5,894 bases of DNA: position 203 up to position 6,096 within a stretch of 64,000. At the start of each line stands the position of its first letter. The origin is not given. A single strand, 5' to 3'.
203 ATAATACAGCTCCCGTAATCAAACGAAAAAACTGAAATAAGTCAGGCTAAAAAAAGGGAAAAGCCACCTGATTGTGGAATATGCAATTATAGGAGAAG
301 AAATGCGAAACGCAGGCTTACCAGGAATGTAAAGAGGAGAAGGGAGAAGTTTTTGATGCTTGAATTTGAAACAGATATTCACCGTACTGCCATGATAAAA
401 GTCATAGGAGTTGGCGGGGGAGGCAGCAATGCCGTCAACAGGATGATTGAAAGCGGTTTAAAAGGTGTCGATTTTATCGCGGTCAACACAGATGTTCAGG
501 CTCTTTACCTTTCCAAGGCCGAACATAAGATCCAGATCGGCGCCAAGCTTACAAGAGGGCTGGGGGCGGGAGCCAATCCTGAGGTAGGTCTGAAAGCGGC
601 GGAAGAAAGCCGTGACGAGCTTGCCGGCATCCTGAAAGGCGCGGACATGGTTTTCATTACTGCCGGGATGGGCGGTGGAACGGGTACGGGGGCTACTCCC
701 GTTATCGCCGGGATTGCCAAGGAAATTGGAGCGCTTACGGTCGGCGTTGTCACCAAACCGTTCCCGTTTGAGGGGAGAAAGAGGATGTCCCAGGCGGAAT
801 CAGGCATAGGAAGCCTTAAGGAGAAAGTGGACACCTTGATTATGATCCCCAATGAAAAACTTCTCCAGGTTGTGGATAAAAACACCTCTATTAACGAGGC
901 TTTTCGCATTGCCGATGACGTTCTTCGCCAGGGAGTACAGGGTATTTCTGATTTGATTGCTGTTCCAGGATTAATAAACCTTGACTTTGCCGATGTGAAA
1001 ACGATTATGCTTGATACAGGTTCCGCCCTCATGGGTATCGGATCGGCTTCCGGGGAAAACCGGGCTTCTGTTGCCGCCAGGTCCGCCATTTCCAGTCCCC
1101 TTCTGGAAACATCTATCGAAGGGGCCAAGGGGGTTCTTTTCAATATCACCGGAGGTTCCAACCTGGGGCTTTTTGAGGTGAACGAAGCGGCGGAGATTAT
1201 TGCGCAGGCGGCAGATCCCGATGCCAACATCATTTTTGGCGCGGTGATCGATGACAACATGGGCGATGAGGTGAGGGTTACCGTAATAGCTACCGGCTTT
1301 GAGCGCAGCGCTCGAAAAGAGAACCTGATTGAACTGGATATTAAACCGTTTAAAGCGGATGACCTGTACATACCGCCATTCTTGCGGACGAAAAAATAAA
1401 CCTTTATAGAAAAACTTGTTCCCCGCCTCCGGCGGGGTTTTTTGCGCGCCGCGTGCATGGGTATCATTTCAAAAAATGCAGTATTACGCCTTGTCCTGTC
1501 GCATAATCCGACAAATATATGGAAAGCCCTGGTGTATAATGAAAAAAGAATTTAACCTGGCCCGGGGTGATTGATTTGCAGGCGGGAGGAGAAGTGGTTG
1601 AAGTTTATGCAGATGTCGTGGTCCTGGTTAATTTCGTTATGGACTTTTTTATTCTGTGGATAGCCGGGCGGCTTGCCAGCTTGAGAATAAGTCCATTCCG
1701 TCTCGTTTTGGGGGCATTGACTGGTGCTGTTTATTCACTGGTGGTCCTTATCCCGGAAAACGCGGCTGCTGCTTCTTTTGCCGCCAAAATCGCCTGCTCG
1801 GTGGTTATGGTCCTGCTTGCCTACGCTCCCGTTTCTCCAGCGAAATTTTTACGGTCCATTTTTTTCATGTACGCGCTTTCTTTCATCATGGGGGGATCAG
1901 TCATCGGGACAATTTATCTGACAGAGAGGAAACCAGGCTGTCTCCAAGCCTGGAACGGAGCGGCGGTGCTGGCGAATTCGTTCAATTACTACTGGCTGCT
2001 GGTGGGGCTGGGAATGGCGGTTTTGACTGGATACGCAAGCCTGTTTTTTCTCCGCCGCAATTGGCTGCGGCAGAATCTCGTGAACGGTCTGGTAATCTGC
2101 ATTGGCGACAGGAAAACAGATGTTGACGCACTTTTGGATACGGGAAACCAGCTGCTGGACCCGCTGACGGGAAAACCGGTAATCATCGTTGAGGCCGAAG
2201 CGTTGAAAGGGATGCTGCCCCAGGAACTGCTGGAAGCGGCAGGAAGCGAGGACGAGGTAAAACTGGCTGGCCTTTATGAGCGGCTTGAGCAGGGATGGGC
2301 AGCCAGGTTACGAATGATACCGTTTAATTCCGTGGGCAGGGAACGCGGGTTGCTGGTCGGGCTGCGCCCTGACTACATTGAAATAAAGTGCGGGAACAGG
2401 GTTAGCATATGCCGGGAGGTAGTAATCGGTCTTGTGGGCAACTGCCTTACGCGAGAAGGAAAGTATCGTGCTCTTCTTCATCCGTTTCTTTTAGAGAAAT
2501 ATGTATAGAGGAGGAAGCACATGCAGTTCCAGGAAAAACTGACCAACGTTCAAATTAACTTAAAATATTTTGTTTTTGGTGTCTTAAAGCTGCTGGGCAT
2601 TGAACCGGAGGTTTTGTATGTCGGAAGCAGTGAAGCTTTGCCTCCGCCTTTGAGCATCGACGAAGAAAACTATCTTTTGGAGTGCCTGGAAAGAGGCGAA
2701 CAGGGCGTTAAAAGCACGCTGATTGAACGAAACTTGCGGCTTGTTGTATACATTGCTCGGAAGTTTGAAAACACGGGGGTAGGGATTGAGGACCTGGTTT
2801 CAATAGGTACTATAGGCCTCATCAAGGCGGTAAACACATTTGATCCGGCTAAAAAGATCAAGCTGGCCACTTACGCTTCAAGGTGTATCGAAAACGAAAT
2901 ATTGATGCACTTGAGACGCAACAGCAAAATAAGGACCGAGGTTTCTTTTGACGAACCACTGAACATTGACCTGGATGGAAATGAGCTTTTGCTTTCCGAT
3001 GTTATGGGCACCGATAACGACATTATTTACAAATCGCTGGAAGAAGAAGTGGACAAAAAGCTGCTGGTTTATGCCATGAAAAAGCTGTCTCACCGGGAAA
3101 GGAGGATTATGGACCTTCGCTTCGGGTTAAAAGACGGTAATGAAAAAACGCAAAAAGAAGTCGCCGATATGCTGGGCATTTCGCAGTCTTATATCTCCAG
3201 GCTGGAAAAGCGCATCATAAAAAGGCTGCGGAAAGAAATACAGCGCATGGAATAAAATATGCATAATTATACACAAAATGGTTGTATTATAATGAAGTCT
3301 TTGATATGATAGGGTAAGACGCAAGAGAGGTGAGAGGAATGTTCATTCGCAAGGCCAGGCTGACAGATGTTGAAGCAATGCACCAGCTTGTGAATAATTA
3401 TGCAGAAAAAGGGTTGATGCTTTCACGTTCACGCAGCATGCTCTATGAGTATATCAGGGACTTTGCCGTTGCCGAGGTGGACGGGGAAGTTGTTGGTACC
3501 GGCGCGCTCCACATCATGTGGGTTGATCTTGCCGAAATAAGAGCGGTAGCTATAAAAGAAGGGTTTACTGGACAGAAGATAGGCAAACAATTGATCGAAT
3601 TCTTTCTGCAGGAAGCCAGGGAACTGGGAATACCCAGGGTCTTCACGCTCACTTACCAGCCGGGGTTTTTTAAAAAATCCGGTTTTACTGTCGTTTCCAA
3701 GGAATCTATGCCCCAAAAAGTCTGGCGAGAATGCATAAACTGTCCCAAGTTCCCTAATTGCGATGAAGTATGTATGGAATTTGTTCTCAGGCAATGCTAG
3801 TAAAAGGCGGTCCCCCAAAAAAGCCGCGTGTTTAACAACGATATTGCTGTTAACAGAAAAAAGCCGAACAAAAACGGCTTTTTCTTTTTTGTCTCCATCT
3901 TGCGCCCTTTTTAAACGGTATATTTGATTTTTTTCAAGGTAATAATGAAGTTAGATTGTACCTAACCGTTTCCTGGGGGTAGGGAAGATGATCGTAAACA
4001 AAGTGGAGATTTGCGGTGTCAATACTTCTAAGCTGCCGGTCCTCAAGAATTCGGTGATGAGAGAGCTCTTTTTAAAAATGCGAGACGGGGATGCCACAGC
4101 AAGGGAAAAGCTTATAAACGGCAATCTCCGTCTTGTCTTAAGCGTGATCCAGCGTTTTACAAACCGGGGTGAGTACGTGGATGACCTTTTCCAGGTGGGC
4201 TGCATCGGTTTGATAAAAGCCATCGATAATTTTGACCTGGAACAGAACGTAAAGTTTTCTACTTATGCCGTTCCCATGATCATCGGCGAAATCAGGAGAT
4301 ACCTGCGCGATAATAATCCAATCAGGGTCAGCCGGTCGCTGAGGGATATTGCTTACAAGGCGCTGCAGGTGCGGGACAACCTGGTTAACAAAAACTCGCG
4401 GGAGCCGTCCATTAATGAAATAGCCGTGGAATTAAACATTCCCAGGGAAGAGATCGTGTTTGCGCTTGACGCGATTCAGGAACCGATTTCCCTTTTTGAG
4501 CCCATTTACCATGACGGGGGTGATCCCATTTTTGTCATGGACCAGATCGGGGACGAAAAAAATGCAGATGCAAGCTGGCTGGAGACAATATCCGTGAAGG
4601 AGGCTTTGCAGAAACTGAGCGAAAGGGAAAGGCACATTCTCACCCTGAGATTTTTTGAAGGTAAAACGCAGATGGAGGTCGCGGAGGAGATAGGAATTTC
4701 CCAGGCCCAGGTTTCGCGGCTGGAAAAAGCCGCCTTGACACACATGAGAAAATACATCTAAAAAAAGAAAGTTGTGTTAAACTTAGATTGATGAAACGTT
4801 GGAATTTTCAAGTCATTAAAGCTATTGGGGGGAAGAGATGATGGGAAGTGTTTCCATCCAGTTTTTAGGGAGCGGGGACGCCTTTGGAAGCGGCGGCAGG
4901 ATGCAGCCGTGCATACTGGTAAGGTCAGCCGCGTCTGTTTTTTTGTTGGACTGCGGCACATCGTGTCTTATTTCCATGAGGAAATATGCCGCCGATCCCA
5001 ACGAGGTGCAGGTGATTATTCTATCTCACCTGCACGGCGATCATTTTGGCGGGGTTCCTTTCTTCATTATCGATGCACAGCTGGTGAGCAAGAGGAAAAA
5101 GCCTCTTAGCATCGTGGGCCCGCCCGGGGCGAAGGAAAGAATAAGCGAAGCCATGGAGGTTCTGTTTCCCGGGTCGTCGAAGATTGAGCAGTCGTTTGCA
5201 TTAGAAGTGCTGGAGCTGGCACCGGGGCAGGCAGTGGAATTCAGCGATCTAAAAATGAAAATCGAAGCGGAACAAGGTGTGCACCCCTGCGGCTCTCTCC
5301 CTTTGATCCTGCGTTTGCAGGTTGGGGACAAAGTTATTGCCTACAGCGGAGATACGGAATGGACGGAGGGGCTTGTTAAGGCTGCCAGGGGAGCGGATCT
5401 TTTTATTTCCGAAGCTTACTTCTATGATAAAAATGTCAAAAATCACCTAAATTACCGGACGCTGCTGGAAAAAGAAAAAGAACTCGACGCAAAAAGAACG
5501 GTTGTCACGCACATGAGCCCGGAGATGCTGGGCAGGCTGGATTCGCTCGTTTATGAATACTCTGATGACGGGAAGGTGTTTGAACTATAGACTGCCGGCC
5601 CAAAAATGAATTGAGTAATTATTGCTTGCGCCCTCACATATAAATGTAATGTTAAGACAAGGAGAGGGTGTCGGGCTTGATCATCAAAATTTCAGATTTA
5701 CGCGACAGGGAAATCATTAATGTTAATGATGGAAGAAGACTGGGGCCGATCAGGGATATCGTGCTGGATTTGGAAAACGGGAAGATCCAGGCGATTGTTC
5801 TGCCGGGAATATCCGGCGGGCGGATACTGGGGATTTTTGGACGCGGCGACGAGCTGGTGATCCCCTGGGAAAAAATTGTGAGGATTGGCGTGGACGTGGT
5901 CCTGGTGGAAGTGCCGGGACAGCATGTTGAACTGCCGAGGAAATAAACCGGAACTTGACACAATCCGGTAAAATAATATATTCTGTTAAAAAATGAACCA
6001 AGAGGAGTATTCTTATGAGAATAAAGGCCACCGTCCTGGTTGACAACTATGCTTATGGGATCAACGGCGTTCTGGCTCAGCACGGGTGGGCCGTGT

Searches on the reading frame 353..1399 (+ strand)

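Call 98: search_protein_families(library=pfam, proteins=[window:353-1399:+], max_evalue=0.001)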
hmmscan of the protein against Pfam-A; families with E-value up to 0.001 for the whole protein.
window:353-1399:+ (348 aa): 2 families
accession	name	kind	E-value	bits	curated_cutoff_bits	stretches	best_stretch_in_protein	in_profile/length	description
PF00091.31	Tubulin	-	1.2e-50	172.9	33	1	15-174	2-189/190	Tubulin/FtsZ family, GTPase domain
PF12327.13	FtsZ_C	-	1.1e-38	131.8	27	1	223-317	1-95/95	FtsZ family, C-terminal domain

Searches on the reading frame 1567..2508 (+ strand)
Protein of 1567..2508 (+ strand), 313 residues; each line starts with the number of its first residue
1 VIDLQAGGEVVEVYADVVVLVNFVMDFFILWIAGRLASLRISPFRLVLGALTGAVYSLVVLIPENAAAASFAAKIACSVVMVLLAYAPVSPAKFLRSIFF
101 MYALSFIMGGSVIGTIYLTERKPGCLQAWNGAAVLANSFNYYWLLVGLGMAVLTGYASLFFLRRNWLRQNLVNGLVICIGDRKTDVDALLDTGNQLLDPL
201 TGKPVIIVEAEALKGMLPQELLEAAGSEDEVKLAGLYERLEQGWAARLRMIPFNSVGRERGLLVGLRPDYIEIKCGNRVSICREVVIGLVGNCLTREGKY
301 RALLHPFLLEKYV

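Call 98: search_protein_families(library=pfam, proteins=[window:1567-2508:+], max_evalue=0.001)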
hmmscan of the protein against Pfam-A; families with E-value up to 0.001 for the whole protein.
window:1567-2508:+ (313 aa): 1 family
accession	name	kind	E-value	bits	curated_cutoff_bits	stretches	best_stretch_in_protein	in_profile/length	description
PF03419.18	Peptidase_U4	-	2.1e-81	273.8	28.4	1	12-306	1-282/284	Sporulation factor SpoIIGA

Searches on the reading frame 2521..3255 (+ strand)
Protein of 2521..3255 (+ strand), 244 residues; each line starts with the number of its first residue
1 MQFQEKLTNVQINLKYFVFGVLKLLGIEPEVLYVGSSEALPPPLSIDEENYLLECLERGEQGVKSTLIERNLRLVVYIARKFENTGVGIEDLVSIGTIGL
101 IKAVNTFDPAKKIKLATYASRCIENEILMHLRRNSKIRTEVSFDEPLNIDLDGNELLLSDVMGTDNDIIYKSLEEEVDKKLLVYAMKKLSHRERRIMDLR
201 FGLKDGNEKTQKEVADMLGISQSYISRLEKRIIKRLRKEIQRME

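Call 98: search_protein_families(library=pfam, proteins=[window:2521-3255:+], max_evalue=0.001)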
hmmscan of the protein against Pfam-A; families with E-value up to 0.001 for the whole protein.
window:2521-3255:+ (244 aa): 4 families
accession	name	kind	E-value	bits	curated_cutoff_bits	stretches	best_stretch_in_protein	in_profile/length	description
PF04542.20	Sigma70_r2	-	1.5e-19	69.9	24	1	67-136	1-70/71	Sigma-70 region 2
PF04545.22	Sigma70_r4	-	6.7e-16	58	24.1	1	185-238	1-50/50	Sigma-70, region 4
PF01381.28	HTH_3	-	9.5e-07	29.2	23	1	209-231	10-32/55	Helix-turn-helix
PF13560.12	HTH_31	-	0.00019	22.1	27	1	192-233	10-39/64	Helix-turn-helix domain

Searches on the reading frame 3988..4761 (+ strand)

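Call 98: search_protein_families(library=pfam, proteins=[window:3988-4761:+], max_evalue=0.001)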
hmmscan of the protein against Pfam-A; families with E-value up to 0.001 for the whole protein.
window:3988-4761:+ (257 aa): 8 families
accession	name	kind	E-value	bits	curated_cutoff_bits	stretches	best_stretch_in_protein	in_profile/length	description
PF04542.20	Sigma70_r2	-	7.2e-20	71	24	1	42-110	1-69/71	Sigma-70 region 2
PF04545.22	Sigma70_r4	-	5.1e-19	68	24.1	1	206-255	1-50/50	Sigma-70, region 4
PF04539.22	Sigma70_r3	-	2e-10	41.1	25.3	1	124-172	5-53/78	Sigma-70 region 3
PF08281.18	Sigma70_r4_2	-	6.9e-10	38.9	25.7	1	203-245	4-46/54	Sigma-70, region 4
PF07638.17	Sigma70_ECF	-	3e-05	24.4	21.1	1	198-245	124-171/185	ECF sigma factor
PF00196.25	GerE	-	0.00036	20.5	23.5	0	209-243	2-35/57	Bacterial regulatory proteins, luxR family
PF01381.28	HTH_3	-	0.00041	20.8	23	0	225-247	9-31/55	Helix-turn-helix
PF16509.11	KORA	-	0.00097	19.7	26.7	0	203-251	9-56/84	TrfB plasmid transcriptional repressor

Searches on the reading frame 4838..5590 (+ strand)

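Call 98: search_protein_families(library=pfam, proteins=[window:4838-5590:+], max_evalue=0.001)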
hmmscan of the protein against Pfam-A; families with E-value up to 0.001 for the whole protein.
window:4838-5590:+ (250 aa): 3 families
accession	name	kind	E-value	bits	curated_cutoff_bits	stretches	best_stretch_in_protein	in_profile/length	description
PF12706.13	Lactamase_B_2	-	1.5e-18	67.6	27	1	35-226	3-200/200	Beta-lactamase superfamily domain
PF00753.33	Lactamase_B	-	4.2e-12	46.9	22.7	1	19-225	2-196/196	Metallo-beta-lactamase superfamily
PF23023.1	Anti-Pycsar_Apyc1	-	0.0001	22.3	50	1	4-77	2-74/250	Anti-Pycsar protein Apyc1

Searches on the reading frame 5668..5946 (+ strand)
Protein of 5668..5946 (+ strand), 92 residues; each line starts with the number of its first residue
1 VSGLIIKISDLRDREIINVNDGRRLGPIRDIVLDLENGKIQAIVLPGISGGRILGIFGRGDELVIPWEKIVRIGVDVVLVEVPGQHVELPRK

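Call 98: search_protein_families(library=pfam, proteins=[window:5668-5946:+], max_evalue=0.001)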
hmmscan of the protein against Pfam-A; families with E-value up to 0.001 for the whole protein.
window:5668-5946:+ (92 aa): 1 family
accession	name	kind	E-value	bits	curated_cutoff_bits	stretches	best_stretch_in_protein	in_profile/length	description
PF05239.21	PRC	-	7.7e-13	48.7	21.2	1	6-84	4-75/78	PRC-barrel domain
